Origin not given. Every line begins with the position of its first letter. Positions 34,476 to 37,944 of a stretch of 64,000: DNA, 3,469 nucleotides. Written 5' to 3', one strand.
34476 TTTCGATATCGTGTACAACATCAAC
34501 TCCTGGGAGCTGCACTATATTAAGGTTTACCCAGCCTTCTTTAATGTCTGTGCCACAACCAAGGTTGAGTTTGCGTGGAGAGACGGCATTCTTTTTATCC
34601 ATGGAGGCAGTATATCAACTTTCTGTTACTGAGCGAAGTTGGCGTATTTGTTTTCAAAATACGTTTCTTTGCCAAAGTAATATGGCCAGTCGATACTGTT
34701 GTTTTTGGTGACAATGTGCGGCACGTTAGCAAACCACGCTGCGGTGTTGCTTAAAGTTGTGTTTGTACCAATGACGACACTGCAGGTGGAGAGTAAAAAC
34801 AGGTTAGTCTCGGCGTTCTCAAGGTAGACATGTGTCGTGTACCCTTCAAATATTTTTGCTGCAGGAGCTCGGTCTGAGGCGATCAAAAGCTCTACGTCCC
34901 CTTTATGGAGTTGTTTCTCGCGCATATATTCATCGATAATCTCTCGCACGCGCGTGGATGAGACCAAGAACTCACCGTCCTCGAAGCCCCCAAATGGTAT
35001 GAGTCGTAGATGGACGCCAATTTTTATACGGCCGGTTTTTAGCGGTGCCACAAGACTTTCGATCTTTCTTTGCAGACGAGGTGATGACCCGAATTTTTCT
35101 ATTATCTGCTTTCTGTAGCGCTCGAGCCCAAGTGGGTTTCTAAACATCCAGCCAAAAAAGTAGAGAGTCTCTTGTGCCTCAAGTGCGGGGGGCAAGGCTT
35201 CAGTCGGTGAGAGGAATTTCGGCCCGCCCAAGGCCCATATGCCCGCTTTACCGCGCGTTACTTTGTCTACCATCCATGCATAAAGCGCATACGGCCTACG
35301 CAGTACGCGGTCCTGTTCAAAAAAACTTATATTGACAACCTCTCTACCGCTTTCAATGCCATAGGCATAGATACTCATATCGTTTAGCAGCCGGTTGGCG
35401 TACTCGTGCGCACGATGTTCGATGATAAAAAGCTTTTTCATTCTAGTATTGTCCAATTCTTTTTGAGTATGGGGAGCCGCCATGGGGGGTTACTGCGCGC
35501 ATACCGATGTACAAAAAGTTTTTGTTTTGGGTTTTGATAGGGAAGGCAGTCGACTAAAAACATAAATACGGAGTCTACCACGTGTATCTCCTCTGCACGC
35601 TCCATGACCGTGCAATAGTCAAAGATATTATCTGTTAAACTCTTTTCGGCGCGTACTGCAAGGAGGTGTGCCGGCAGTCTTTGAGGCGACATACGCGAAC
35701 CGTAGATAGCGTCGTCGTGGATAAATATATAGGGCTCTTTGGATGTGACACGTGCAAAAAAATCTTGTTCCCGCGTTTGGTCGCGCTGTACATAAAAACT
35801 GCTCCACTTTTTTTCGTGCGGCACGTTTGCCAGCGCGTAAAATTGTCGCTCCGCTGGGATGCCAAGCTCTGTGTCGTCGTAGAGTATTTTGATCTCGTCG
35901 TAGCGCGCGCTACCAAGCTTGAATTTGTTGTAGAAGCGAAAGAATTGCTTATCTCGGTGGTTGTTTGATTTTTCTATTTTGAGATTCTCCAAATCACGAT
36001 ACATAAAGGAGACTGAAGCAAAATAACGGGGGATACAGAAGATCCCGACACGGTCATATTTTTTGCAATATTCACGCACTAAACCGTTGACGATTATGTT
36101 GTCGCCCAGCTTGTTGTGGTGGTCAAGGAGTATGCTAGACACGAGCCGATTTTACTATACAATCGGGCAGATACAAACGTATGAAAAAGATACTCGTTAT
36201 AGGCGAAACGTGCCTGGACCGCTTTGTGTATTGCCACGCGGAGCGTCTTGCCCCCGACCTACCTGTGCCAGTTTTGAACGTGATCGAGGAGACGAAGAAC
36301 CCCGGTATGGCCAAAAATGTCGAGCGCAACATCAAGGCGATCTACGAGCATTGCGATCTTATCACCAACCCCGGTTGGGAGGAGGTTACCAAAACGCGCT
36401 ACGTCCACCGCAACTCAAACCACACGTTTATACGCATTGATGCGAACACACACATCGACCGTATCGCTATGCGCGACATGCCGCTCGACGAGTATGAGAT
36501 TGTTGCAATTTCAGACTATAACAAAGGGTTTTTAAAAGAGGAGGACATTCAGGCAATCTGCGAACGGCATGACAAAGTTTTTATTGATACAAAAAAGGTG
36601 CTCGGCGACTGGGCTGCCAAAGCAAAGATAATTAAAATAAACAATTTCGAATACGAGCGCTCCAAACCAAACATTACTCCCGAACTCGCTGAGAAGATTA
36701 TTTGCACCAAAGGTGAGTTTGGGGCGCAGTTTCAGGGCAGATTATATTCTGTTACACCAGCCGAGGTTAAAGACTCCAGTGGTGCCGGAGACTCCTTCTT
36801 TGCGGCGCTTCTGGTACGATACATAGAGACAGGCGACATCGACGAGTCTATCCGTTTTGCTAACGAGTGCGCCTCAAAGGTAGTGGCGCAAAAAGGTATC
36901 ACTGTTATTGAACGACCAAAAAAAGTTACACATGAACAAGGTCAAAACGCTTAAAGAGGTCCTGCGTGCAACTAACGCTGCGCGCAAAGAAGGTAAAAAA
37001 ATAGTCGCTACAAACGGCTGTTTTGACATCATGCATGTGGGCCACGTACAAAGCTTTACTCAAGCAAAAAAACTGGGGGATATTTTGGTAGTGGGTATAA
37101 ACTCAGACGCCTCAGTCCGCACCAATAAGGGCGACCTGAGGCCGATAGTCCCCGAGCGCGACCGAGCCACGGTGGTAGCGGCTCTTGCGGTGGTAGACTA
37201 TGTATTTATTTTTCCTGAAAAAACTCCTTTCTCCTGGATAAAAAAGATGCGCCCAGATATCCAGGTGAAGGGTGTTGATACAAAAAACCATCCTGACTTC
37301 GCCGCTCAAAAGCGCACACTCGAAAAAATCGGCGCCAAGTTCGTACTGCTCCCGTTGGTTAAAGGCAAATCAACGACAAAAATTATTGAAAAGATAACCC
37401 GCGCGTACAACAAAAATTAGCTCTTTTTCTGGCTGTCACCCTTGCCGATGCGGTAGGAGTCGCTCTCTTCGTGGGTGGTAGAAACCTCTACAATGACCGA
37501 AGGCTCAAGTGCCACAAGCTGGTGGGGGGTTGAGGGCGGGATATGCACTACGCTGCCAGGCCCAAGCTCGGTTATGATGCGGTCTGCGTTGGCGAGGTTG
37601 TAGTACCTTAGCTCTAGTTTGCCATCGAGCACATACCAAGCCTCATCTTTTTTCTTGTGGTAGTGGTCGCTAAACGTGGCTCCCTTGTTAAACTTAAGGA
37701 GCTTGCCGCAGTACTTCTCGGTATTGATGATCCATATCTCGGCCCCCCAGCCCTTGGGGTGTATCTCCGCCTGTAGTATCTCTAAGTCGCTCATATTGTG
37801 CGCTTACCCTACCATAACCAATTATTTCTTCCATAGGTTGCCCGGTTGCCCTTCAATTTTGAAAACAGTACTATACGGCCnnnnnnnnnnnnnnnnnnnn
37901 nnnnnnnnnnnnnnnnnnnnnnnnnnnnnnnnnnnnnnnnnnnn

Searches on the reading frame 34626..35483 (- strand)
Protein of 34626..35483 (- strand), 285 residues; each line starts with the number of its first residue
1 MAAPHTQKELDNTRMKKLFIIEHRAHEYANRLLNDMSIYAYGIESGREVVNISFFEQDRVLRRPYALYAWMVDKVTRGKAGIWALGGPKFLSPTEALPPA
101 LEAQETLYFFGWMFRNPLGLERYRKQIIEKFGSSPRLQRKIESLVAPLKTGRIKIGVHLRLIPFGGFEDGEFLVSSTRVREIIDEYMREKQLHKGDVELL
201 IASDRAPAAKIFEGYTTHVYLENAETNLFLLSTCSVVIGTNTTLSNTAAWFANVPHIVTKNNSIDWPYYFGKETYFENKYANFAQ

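Call 4: search_protein_families(library=pfam, proteins=[window:34626-35483:-], max_evalue=0.01)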
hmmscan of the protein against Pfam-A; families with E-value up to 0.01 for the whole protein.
window:34626-35483:- (285 aa): 0 families

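Call 60: search_solved_structures(query=window:34626-35483:-, max_evalue=1)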
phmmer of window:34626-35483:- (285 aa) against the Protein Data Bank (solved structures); distinct sequences matched with E-value up to 1: 0.

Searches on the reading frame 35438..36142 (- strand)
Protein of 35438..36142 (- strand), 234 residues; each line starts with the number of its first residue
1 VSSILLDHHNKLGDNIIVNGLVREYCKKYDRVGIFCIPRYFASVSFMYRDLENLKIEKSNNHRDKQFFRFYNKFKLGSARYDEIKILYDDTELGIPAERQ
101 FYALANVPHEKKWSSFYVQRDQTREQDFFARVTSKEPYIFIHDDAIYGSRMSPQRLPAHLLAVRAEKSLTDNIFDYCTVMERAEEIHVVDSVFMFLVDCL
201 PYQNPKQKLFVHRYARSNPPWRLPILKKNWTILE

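Call 15: search_protein_families(library=pfam, proteins=[window:35438-36142:-], max_evalue=0.001)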
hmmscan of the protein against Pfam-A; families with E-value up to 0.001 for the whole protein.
window:35438-36142:- (234 aa): 0 families

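Call 61: search_solved_structures(query=window:35438-36142:-, max_evalue=1)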
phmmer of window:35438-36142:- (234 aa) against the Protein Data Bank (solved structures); distinct sequences matched with E-value up to 1: 1.
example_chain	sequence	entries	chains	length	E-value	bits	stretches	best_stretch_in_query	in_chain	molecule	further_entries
9wgb_A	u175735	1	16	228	0.8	12.7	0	121-174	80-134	Protein OPG079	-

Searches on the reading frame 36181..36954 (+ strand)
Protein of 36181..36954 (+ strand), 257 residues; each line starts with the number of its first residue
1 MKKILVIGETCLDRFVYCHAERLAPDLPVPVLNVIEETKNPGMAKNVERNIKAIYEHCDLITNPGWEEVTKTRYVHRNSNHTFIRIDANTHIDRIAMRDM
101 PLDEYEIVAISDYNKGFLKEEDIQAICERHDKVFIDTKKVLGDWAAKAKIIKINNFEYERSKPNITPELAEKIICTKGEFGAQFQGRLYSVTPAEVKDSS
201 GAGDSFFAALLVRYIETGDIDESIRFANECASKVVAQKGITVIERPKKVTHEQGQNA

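Call 15: search_protein_families(library=pfam, proteins=[window:36181-36954:+], max_evalue=0.001)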
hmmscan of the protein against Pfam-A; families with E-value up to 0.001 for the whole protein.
window:36181-36954:+ (257 aa): 1 family
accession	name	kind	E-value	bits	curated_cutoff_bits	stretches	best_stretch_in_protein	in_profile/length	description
PF00294.29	PfkB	-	6.5e-15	55.7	25.8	1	123-241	151-296/302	pfkB family carbohydrate kinase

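Call 17: search_protein_families(library=ncbifam, proteins=[window:36181-36954:+], max_evalue=0.001)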
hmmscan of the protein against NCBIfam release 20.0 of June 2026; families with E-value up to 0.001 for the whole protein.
window:36181-36954:+ (257 aa): 14 families
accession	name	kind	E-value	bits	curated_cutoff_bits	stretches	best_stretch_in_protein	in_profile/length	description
TIGR02198.1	rfaE_dom_I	equivalog_domain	4.3e-33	114.8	345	2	59-245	92-307/315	D-glycero-beta-D-manno-heptose-7-phosphate kinase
NF008454.0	PRK11316.1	equivalog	5.7e-21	74.7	521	2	3-68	12-77/475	bifunctional D-glycero-beta-D-manno-heptose-7-phosphate kinase/D-glycero-beta-D-manno-heptose 1-phosphate adenylyltransferase HldE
TIGR02152.1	D_ribokin_bact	equivalog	4.5e-08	32.8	299.65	1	168-240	210-286/298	ribokinase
TIGR04382.1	myo_inos_iolC_N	equivalog_domain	1e-07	31.5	300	1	189-239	244-294/309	5-dehydro-2-deoxygluconokinase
TIGR03168.1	1-PFK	subfamily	2.3e-07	30.1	216.4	1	173-245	216-292/305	hexose kinase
TIGR03828.1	pfkB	equivalog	5e-07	29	292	1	170-245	213-292/305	1-phosphofructokinase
NF007321.0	PRK09813.1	equivalog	3.4e-06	26.7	247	1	181-238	203-258/261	fructoselysine 6-kinase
NF041164.1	NucKinThplmales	equivalog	3.4e-05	23.2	450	1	150-238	176-275/295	nucleoside kinase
NF008353.0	PRK11142.1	equivalog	7.3e-05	22.4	341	1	193-240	242-289/307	ribokinase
NF047869.1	myo_kin_aldol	exception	8.8e-05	21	600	1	191-240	268-317/586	bifunctional 5-dehydro-2-deoxygluconokinase/5-dehydro-2-deoxyphosphogluconate aldolase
NF041320.1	pfkB_Halo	equivalog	0.00013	21.5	400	1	192-243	234-285/302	1-phosphofructokinase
NF053626.1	RibKinHalex1628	equivalog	0.00015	21.4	330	1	167-241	198-279/293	ATP-dependent ribose-1-phosphate kinase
NF041332.1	KDG_KDGal_kin_Halo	equivalog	0.00029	20.4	440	1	172-235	225-292/320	bifunctional 2-dehydro-3-deoxygluconokinase/2-dehydro-3-deoxygalactonokinase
NF007416.0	PRK09954.1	equivalog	0.00054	19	561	1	181-236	289-341/362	sugar kinase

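Call 62: search_solved_structures(query=window:36181-36954:+, max_evalue=0.001)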
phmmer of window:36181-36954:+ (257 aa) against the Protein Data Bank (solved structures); distinct sequences matched with E-value up to 0.001: 3.
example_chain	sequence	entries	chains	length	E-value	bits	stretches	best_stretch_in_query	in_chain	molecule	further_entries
4e84_A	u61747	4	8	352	5.8e-11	45.4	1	3-67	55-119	D-beta-D-heptose 7-phosphate kinase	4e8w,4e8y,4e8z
6ilr_A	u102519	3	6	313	0.0006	22.4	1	190-240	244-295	Ribokinase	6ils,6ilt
7ag6_A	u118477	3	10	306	0.00068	22.2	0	192-232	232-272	Sulfofructose kinase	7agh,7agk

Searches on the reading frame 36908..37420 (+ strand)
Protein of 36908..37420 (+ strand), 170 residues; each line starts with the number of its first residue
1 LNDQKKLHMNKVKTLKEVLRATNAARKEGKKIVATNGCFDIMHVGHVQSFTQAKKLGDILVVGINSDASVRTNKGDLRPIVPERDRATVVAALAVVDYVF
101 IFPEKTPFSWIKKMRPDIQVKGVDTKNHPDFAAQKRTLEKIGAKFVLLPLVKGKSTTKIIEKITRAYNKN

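Call 15: search_protein_families(library=pfam, proteins=[window:36908-37420:+], max_evalue=0.001)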
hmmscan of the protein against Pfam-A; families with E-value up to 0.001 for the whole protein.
window:36908-37420:+ (170 aa): 2 families
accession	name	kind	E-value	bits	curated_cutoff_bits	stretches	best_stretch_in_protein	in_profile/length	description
PF01467.32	CTP_transf_like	-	2.7e-18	66.9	21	1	35-161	2-132/133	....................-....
PF02569.21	Pantoate_ligase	-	0.00078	19.1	20.7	1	12-105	3-95/268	Pantoate-beta-alanine ligase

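Call 17: search_protein_families(library=ncbifam, proteins=[window:36908-37420:+], max_evalue=0.001)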
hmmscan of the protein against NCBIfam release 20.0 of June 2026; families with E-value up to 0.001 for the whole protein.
window:36908-37420:+ (170 aa): 8 families
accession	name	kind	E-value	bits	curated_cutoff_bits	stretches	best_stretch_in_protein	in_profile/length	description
TIGR02199.1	rfaE_dom_II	equivalog_domain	3.6e-50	169.6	181.5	1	22-164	3-143/144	D-glycero-beta-D-manno-heptose 1-phosphate adenylyltransferase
NF008454.0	PRK11316.1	equivalog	1.3e-43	149.3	521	1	10-165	320-473/475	bifunctional D-glycero-beta-D-manno-heptose-7-phosphate kinase/D-glycero-beta-D-manno-heptose 1-phosphate adenylyltransferase HldE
TIGR00125.1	cyt_tran_rel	domain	5.7e-14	52.1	27.7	1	32-97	1-63/65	adenylyltransferase/cytidyltransferase family protein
TIGR01518.1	g3p_cytidyltrns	equivalog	1.2e-11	44.8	165.4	1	34-162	2-124/125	glycerol-3-phosphate cytidylyltransferase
NF001985.0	PRK00777.1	subfamily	5.9e-08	32.9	104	1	32-89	6-61/157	pantetheine-phosphate adenylyltransferase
NF002250.0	PRK01170.1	subfamily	4.6e-05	23.1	489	1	32-75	2-45/322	bifunctional pantetheine-phosphate adenylyltransferase/NTP phosphatase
NF041124.1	CoaD_Thcocales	equivalog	8.8e-05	22.5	290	1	28-87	3-60/156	phosphopantetheine adenylyltransferase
NF004162.0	PRK05627.1-5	equivalog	0.00013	21.4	241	1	27-109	10-93/304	bifunctional riboflavin kinase/FAD synthetase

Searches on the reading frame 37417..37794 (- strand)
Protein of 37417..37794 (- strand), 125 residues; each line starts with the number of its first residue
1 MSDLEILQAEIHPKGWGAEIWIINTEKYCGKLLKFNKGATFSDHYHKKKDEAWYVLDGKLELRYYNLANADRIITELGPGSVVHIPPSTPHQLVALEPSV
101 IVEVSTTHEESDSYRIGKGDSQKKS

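Call 15: search_protein_families(library=pfam, proteins=[window:37417-37794:-], max_evalue=0.001)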
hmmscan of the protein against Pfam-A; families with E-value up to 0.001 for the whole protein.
window:37417-37794:- (125 aa): 3 families
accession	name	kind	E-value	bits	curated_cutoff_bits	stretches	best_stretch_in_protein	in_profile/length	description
PF07883.17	Cupin_2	-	7.3e-11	42.1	27.2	1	33-98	3-63/70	Cupin domain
PF00190.28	Cupin_1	-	2.1e-06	27.8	22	1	32-109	37-117/151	Cupin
PF14667.12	Polysacc_synt_C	-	0.0005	20.6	28.7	1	36-103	26-95/111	Polysaccharide biosynthesis C-terminal domain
